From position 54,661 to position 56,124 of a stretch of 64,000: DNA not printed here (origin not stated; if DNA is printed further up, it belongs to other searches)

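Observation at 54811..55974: G-alpha-like protein with both GTP-hydrolysis residues substituted (switch-II Gln to Lys, switch-I Arg lost) and NKxD to TKPD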

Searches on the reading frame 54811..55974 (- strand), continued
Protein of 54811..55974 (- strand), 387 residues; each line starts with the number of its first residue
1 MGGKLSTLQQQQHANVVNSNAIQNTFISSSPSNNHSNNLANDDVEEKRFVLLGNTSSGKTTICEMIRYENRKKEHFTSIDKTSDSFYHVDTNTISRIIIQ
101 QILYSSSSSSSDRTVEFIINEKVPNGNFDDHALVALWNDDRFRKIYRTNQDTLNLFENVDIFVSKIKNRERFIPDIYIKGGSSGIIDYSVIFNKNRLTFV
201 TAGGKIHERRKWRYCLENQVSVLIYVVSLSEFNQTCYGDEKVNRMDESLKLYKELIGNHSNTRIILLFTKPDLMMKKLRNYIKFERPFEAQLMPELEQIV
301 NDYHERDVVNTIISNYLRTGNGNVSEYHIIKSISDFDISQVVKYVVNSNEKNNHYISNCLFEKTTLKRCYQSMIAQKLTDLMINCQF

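Call 38: find_homologous_proteins(query=A2, max_evalue=1e-10)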
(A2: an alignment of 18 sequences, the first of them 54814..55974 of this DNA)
Query A2 (18 sequences) (387 aa, profile of the alignment): 71 proteins with E <= 1e-10 among 6476 candidates.
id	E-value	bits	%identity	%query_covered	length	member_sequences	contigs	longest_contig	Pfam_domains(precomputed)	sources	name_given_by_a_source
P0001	5.1e-107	376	100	100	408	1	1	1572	PF00503.27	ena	-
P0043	1.7e-104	368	35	43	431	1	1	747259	PF00025.28,PF00503.27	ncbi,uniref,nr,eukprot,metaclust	ncbi:predicted protein [Naegleria gruberi]|uniref:Predicted protein n=1 Tax=Naegleria gruberi TaxID=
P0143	1.2e-98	349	22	83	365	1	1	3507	PF00503.27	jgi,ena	-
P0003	2.6e-81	292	25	60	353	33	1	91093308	PF00025.28,PF00503.27,PF04670.19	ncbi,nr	ncbi:unnamed protein product [Schistosoma guineensis]|nr:unnamed protein product [Schistosoma guinee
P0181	9.8e-76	273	25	60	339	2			PF00025.28,PF00503.27,PF04670.19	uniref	uniref:Guanine nucleotide-binding protein G(I) subunit alpha n=1 Tax=Trichobilharzia regenti TaxID=1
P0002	4.8e-68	248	54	56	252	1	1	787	PF00503.27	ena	-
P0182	7.3e-62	228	28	74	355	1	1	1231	PF00025.28,PF00503.27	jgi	-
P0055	5.6e-61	225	26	62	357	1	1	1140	PF00025.28,PF00503.27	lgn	-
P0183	9.0e-61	224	29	60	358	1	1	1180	PF00025.28,PF00503.27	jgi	-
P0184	3.6e-58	215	29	38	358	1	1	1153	PF00025.28,PF00503.27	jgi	-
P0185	1.2e-57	214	29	61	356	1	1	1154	PF00025.28,PF00503.27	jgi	-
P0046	3.2e-57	212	34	39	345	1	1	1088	PF00025.28,PF00503.27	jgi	-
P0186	9.4e-56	208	29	62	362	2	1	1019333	PF00025.28,PF00503.27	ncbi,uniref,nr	ncbi:guanine nucleotide-binding protein g(o) subunit alpha [Anaeramoeba flamelloides]|uniref:Guanine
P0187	1.6e-55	207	32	37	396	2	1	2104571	PF00025.28,PF00503.27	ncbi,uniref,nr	ncbi:guanine nucleotide binding protein, alpha subunit [Absidia repens]|uniref:Guanine nucleotide bi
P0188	2.2e-55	206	33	35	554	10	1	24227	PF00025.28,PF00503.27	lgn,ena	-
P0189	7.7e-55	205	23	60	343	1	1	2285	PF00025.28,PF00503.27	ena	-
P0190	2.4e-54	203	37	29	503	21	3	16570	PF00025.28,PF00503.27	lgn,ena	-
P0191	2.7e-54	203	27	64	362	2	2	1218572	PF00025.28,PF00503.27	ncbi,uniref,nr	ncbi:guanine nucleotide-binding protein g(o) subunit alpha [Anaeramoeba flamelloides]|uniref:Guanine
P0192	4.3e-54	202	25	68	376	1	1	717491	PF00025.28,PF00503.27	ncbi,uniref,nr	ncbi:hypothetical protein FDP41_003964 [Naegleria fowleri]|uniref:Uncharacterized protein n=1 Tax=Na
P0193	8.0e-54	201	31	37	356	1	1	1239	PF00025.28,PF00503.27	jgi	jgi:guanine nucleotide-binding protein G(i) subunit alpha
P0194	3.4e-53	199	26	62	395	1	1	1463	PF00025.28,PF00503.27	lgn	-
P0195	8.5e-53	198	27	60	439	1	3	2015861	PF00025.28,PF00503.27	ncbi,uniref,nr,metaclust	ncbi:G-alpha-domain-containing protein [Cutaneotrichosporon oleaginosum]|uniref:G-alpha-domain-conta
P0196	9.7e-53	198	24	60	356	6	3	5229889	PF00025.28,PF00503.27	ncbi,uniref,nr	ncbi:guanine nucleotide-binding protein alpha-3 subunit [Gaeumannomyces tritici R3-111a-1]|uniref:Gu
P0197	1.1e-52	197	25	63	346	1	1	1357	PF00025.28,PF00503.27,PF00009.34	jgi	jgi:guanine nucleotide-binding protein G(i) subunit alpha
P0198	1.6e-52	197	24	60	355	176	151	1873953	PF00025.28,PF00503.27,PF04670.19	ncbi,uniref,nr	ncbi:hypothetical protein HBI56_163170 [Parastagonospora nodorum]|uniref:Guanine nucleotide-binding 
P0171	2.0e-52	197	31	38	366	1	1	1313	PF00025.28,PF00503.27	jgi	-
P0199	2.9e-52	196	23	60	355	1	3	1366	PF00025.28,PF00503.27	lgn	-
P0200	3.7e-52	196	27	60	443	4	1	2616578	PF00025.28,PF00503.27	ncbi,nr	ncbi:hypothetical protein CspHIS471_0101010 [Cutaneotrichosporon sp. HIS471]|nr:hypothetical protein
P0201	1.4e-51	194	29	51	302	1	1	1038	PF00025.28,PF00503.27,PF04670.19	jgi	jgi:GTPase SAR1 family protein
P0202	1.9e-51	193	26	60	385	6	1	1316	PF00025.28,PF00503.27,PF00009.34,PF04670.19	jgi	-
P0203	2.3e-51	193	27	60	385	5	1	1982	PF00025.28,PF00503.27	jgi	jgi:guanine nucleotide-binding protein subunit alpha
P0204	4.1e-51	192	40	26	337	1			PF00025.28,PF00503.27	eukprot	eukprot:gene12828-7179_t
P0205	5.0e-51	192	31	41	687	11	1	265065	PF00025.28,PF00503.27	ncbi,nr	ncbi:hypothetical protein E3P85_00683 [Wallemia ichthyophaga]|nr:hypothetical protein E3P85_00683 [W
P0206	7.5e-51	191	26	72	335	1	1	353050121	PF00025.28,PF00503.27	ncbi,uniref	ncbi:guanine nucleotide-binding protein G(o) subunit alpha isoform X3 [Anabrus simplex]|uniref:guani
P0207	1.5e-50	190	24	60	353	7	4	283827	PF00025.28,PF00503.27,PF04670.19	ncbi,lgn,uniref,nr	ncbi:heterotrimeric G protein alpha subunit [Suillus plorans]|uniref:Guanine nucleotide-binding prot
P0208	2.9e-50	189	23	60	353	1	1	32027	PF00025.28,PF00503.27,PF04670.19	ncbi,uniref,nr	ncbi:hypothetical protein AZE42_06784 [Rhizopogon vesiculosus]|uniref:Guanine nucleotide-binding pro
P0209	3.7e-50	189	24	60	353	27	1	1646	PF00025.28,PF00503.27,PF04670.19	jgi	jgi:guanine nucleotide-binding protein subunit alpha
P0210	5.8e-50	188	24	63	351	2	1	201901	PF00025.28,PF00503.27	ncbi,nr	ncbi:heterotrimeric G-protein alpha subunit, GPA3-like protein [Mycena sp. CBHHK59/15]|nr:heterotrim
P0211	8.8e-50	188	47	20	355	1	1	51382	PF00025.28,PF00503.27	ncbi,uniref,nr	ncbi:heterotrimeric G protein alpha subunit B [Gymnopus androsaceus JB14]|uniref:Heterotrimeric G pr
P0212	1.9e-49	187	28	49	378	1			PF00025.28,PF00503.27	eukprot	eukprot:554243_1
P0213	3.1e-49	186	25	60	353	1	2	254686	PF00025.28,PF00503.27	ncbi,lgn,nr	ncbi:heterotrimeric G protein alpha subunit [Suillus lakei]|nr:heterotrimeric G protein alpha subuni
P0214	5.1e-49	185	24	59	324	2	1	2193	PF00025.28,PF00503.27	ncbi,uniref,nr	ncbi:unnamed protein product [Ambrosiozyma monospora]|uniref:Unnamed protein product n=1 Tax=Ambrosi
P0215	1.7e-48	184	26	60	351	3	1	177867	PF00025.28,PF00503.27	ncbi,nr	ncbi:Guanine nucleotide-binding protein alpha-2 subunit [Apophysomyces sp. BC1034]|nr:Guanine nucleo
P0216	5.2e-48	182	31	32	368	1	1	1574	PF00025.28,PF00503.27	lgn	-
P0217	7.2e-48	182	24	63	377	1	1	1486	PF00025.28,PF00503.27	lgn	-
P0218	7.8e-48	181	25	61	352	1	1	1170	PF00025.28,PF00503.27,PF04670.19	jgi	-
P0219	2.3e-47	180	33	25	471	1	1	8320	PF00025.28,PF00503.27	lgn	-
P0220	2.9e-47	180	24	60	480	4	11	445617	PF00025.28,PF00503.27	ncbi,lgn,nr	ncbi:hypothetical protein BVG19_g3389 [[Candida] boidinii]|nr:hypothetical protein BVG19_g3389 [[Can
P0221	7.8e-47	178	25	61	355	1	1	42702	PF00025.28,PF00503.27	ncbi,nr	ncbi:hypothetical protein BDR07DRAFT_1311753 [Suillus spraguei]|nr:hypothetical protein BDR07DRAFT_1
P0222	2.1e-46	177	27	37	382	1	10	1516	PF00025.28,PF00503.27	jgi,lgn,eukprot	eukprot:CAMPEP_0197032722 /NCGR_PEP_ID=MMETSP1384-20130603/11323_1 /TAXON_ID=29189 /ORGANISM="Ammoni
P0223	3.4e-46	176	36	25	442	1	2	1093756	PF00025.28,PF00503.27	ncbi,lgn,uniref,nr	ncbi:Guanine nucleotide-binding protein subunit alpha [Debaryomyces fabryi]|uniref:Guanine nucleotid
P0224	7.2e-46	175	24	64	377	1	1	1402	PF00025.28,PF00503.27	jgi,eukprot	eukprot:CAMPEP_0202697534 /NCGR_PEP_ID=MMETSP1385-20130828/10878_1 /ASSEMBLY_ACC=CAM_ASM_000861 /TAX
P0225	7.3e-46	175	24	60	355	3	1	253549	PF00025.28,PF00503.27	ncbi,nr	ncbi:heterotrimeric G protein alpha subunit [Suillus subluteus]|nr:heterotrimeric G protein alpha su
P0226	1.4e-45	174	24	60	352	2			PF00025.28,PF00503.27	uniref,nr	uniref:Guanine nucleotide-binding protein subunit alpha n=1 Tax=Suillus bovinus TaxID=48563 RepID=Q9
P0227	1.6e-45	174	23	60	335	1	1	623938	PF00025.28,PF00503.27,PF04670.19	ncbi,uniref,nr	ncbi:guanine nucleotide-binding protein alpha-3 protein [Pyrenophora tritici-repentis]|uniref:Guanin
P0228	2.3e-45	173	23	60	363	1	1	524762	PF00025.28,PF00503.27,PF04670.19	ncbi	ncbi:unnamed protein product [Alternaria alternata]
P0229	5.0e-45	172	30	26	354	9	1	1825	PF00025.28,PF00503.27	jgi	jgi:guanine nucleotide-binding protein G(i) subunit alpha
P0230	8.7e-45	171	26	65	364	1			PF00025.28,PF00503.27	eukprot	eukprot:680995_1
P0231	2.5e-43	167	22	62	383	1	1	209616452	PF00025.28,PF00503.27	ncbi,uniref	ncbi:guanine nucleotide-binding protein alpha-1 subunit [Silene latifolia]|uniref:guanine nucleotide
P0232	1.9e-42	164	38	22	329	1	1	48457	PF00025.28,PF00503.27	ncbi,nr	ncbi:Guanine nucleotide-binding protein alpha-2 subunit [Mortierella sp. AD032]|nr:Guanine nucleotid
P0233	4.5e-42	163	24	37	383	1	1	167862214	PF00025.28,PF00503.27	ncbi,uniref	ncbi:hypothetical protein RND81_03G125000 [Saponaria officinalis]|uniref:Guanine nucleotide-binding 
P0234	2.6e-41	160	40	21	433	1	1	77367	PF00025.28,PF00503.27,PF12937.13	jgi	jgi:guanine nucleotide-binding protein G(i) subunit alpha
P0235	4.1e-34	136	25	41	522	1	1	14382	PF00025.28,PF00503.27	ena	-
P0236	4.0e-32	130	27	40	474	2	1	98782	PF00025.28,PF00503.27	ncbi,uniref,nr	ncbi:G-alpha-domain-containing protein [Sistotremastrum suecicum HHB10207 ss-3]|uniref:G-alpha-domai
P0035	1.5e-29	121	62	25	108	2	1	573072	PF00503.27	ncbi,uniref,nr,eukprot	ncbi:predicted protein [Naegleria gruberi]|uniref:Predicted protein n=1 Tax=Naegleria gruberi TaxID=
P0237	2.5e-29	121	22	64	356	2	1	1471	PF00025.28,PF00503.27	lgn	-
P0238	8.8e-29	119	30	21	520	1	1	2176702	PF00025.28,PF00503.27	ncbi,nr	ncbi:guanine nucleotide-binding protein alpha-4 subunit [Coprinopsis cinerea AmutBmut pab1-1]|nr:gua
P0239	3.0e-26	110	24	26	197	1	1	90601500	PF00503.27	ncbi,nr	ncbi:Guanine nucleotide-binding protein G(i) subunit alpha [Schistosoma japonicum]|nr:Guanine nucleo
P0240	9.2e-25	106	24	25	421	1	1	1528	PF00025.28,PF00503.27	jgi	jgi:hypothetical protein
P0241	1.0e-18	86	25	44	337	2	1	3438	PF00503.27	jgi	-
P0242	5.0e-14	70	42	9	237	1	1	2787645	PF00025.28,PF00503.27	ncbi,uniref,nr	ncbi:guanine nucleotide-binding protein alpha-3 subunit [Pyrenophora tritici-repentis Pt-1C-BFP]|uni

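Call 39: find_encoding_contigs(protein=P0035, flank=10000)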
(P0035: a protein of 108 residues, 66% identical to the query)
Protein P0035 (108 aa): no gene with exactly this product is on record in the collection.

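Call 51: predict_structure(alignment_id=A3)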
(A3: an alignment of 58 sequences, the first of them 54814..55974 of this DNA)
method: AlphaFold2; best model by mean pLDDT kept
length: 387 residues; sequences in the alignment: 58
mean_pLDDT: 73.7   pTM: 0.71
mean pLDDT of the five models: 73.7, 71.0, 70.8, 70.4, 67.8
residues with pLDDT >= 90: 85; 70-90: 161; 50-70: 79; < 50: 62
segments of 3 or more residues with pLDDT < 50: 1-39, 77-80, 83-87, 360-369, 384-387
pLDDT, mean of each block of 10 residues (from residue 1): 35 34 36 44 83 90 87 63 53 85 73 80 89 93 86 70 82 56 80 89 86 90 94 85 91 88 93 86 59 55 75 89 81 88 79 55 46 69 51
secondary structure, 60 per line:
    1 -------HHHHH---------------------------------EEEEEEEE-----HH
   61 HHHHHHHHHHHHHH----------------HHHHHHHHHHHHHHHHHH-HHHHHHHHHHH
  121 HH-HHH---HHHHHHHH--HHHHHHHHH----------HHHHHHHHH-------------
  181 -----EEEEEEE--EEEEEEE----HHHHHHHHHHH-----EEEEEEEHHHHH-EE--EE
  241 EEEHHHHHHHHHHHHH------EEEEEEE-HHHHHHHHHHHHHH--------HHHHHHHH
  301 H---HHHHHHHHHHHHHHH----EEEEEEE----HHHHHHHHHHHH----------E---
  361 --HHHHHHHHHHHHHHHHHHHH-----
elements in order: H8-12 E46-53 H59-74 H91-108 H110-122 H130-137 H140-148 H159-167 E186-192 E195-201 H206-216 E222-228 H229-233 E239-243 H244-256 E263-269 H271-284 H293-301 H305-319 E324-330 H335-346 H363-382

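Call 53: fold_search(model_id=the predicted structure, library=pdb)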
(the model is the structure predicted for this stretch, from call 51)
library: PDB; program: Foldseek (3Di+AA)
matches with E <= 10: 1605; with E <= 0.001: 706
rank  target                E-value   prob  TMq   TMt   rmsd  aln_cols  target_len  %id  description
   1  1cs4_C                1.0e-17  1.00  0.55  0.64   7.1       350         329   22  COMPLEX OF GS-ALPHA WITH THE CATALYTIC DOMAINS OF MAMMALIAN ADENYLYL CYCLASE: COMPLEX WITH 2'-DEOXY-ADENOSINE 3'-MONOP (released 2001-01-10)
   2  1cul_C                1.6e-17  1.00  0.56  0.65   7.3       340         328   22  COMPLEX OF GS-ALPHA WITH THE CATALYTIC DOMAINS OF MAMMALIAN ADENYLYL CYCLASE: COMPLEX WITH 2',5'-DIDEOXY-ADENOSINE 3'- (released 2001-01-10)
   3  8buz_B                2.8e-17  1.00  0.57  0.65   6.9       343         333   23  Structure of Adenylyl cyclase 8 bound to stimulatory G-protein, Ca2+/Calmodulin, Forskolin and MANT-GTP (released 2023-12-13)
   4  1cjv_C                5.7e-17  1.00  0.55  0.63   7.5       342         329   22  COMPLEX OF GS-ALPHA WITH THE CATALYTIC DOMAINS OF MAMMALIAN ADENYLYL CYCLASE: COMPLEX WITH BETA-L-2',3'-DIDEOXYATP, MG (released 1999-08-31)
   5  1azs_C                6.5e-17  1.00  0.58  0.66   4.8       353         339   21  COMPLEX OF GS-ALPHA WITH THE CATALYTIC DOMAINS OF MAMMALIAN ADENYLYL CYCLASE (released 1998-02-25)
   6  4qj3_A                7.3e-17  1.00  0.56  0.67   6.0       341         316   20  Structure of a fragment of human phospholipase C-beta3 delta472-559, in complex with Galphaq (released 2014-10-22)
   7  1cjk_C                7.3e-17  1.00  0.56  0.65   6.9       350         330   22  COMPLEX OF GS-ALPHA WITH THE CATALYTIC DOMAINS OF MAMMALIAN ADENYLYL CYCLASE: COMPLEX WITH ADENOSINE 5'-(ALPHA THIO)-T (released 1999-08-31)
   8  9u3p_B                7.7e-17  1.00  0.53  0.61   7.7       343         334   22  Cryo-EM structure of human AC9-Gs complex (soluble domain) (released 2025-06-11)
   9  3c15_C                9.8e-17  1.00  0.55  0.63   7.5       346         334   20  Complex of GS-Alpha with the Catalytic Domains of Mammalian Adenylyl Cyclase: Complex with Pyrophosphate and Mg (released 2009-02-03)
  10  1tad_C                1.1e-16  1.00  0.58  0.69   4.9       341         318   19  GTPASE MECHANISM OF GPROTEINS FROM THE 1.7-ANGSTROM CRYSTAL STRUCTURE OF TRANSDUCIN ALPHA-GDP-ALF4- (released 1995-05-08)
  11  2rgn_A                1.1e-16  1.00  0.57  0.67   6.1       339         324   20  Crystal Structure of p63RhoGEF complex with Galpha-q and RhoA (released 2008-01-15)
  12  1azt_B                1.5e-16  1.00  0.53  0.60   7.8       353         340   21  GS-ALPHA COMPLEXED WITH GTP-GAMMA-S (released 1998-02-25)
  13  3ab3_C                1.7e-16  1.00  0.56  0.67   6.2       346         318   20  Crystal structure of p115RhoGEF RGS domain in complex with G alpha 13 (released 2010-12-29)
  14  3cx6_A                1.7e-16  1.00  0.55  0.66   6.2       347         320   20  Crystal Structure of PDZRhoGEF rgRGS Domain in a Complex with Galpha-13 Bound to GDP (released 2008-10-28)
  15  2ode_C                1.8e-16  1.00  0.57  0.68   5.5       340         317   18  Crystal structure of the heterodimeric complex of human RGS8 and activated Gi alpha 3 (released 2007-02-06)
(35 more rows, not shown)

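Call 63: find_related_loci(query=A5, collection=metagenome_contigs, flank=4000)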
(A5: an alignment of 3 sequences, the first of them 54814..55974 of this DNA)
Query A5 (387 aa) in metagenome_contigs; peptide patterns used: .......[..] (x = any residue, [..] = any of these).
84 stretches matched a pattern; 10 encode a relative of the query (tblastn E <= 1e-3); 10 distinct loci.
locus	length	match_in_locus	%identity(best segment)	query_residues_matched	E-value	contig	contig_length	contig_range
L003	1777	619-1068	33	135-278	9e-19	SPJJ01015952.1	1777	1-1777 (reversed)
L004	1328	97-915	25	28-278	1e-18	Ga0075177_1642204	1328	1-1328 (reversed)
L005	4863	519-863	36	166-278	2e-16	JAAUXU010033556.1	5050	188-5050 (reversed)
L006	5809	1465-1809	36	166-278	2e-16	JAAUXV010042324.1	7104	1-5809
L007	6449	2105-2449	36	166-278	2e-16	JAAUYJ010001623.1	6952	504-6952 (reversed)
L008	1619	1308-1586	35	166-258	4e-14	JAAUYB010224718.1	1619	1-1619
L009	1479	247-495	46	202-284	5e-14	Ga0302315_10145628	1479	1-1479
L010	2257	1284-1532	46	202-284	6e-14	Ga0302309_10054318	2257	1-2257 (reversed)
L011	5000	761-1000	37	182-258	4e-13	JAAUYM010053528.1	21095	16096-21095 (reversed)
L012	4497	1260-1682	28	166-270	7e-10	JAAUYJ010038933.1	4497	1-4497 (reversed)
